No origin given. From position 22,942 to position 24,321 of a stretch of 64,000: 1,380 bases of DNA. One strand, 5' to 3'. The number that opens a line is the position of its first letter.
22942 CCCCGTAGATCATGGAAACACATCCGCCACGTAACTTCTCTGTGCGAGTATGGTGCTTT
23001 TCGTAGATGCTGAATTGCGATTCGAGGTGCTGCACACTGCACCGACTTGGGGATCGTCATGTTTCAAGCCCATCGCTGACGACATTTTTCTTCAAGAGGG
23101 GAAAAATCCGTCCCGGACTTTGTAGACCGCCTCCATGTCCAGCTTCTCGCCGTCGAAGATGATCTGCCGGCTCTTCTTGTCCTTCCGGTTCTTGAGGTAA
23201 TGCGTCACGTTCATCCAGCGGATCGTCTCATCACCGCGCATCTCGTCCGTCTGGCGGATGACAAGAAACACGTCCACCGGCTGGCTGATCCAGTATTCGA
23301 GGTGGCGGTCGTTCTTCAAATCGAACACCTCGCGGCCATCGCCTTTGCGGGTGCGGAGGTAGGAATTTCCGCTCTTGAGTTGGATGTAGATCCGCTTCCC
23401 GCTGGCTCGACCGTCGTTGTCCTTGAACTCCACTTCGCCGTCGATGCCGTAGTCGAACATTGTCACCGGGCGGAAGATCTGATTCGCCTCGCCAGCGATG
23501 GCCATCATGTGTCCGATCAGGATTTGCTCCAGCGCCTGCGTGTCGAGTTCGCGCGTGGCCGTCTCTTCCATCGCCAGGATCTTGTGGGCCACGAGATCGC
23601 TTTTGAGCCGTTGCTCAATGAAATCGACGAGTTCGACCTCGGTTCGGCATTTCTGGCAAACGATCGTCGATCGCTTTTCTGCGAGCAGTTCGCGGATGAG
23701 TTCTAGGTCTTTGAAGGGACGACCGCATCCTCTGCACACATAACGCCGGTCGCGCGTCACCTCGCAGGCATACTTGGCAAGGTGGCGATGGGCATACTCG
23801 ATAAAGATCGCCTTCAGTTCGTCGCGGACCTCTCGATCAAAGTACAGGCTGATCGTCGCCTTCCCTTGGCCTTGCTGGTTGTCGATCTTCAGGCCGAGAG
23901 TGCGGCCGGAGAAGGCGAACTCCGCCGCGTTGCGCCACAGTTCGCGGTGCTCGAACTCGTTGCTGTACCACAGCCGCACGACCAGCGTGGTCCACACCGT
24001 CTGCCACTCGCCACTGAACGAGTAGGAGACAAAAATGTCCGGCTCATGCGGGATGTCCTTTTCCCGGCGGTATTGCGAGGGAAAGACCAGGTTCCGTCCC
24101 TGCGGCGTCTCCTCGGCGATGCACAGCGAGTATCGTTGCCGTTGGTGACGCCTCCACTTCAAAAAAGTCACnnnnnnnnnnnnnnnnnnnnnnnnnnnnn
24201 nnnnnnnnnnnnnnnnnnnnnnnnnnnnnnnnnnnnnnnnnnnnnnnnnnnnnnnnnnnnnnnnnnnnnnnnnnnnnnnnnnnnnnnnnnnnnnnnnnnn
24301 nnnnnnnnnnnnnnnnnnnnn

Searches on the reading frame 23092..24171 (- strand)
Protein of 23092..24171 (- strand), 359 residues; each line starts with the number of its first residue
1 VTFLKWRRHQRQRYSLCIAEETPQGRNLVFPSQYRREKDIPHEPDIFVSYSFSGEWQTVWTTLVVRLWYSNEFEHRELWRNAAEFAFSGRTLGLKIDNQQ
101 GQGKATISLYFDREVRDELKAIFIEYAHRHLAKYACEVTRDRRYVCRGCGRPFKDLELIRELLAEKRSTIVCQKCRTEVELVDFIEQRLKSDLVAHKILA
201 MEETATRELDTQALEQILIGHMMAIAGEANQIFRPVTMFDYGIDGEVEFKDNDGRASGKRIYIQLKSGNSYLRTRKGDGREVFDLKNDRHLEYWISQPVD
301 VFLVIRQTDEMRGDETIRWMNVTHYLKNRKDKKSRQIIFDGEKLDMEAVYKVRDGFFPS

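Call 11: search_protein_families(library=pfam, proteins=[window:23092-24171:-], max_evalue=0.001)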
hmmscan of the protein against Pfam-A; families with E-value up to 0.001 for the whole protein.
window:23092-24171:- (359 aa): 1 family
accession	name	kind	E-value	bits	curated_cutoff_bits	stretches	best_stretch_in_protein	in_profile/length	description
PF14280.11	DUF4365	-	6.8e-22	78.5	24.3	1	225-351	11-134/139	Domain of unknown function (DUF4365)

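Call 72: search_protein_families(library=padloc, proteins=[window:23092-24171:-], max_evalue=0.00001)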
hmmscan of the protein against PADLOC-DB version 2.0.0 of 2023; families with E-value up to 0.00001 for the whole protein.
window:23092-24171:- (359 aa): 1 family
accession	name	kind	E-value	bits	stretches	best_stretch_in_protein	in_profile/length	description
PDLC02398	Aga_REase-PNTD1-PNTD2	-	2.6e-11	41.2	1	224-343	21-128/429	Class I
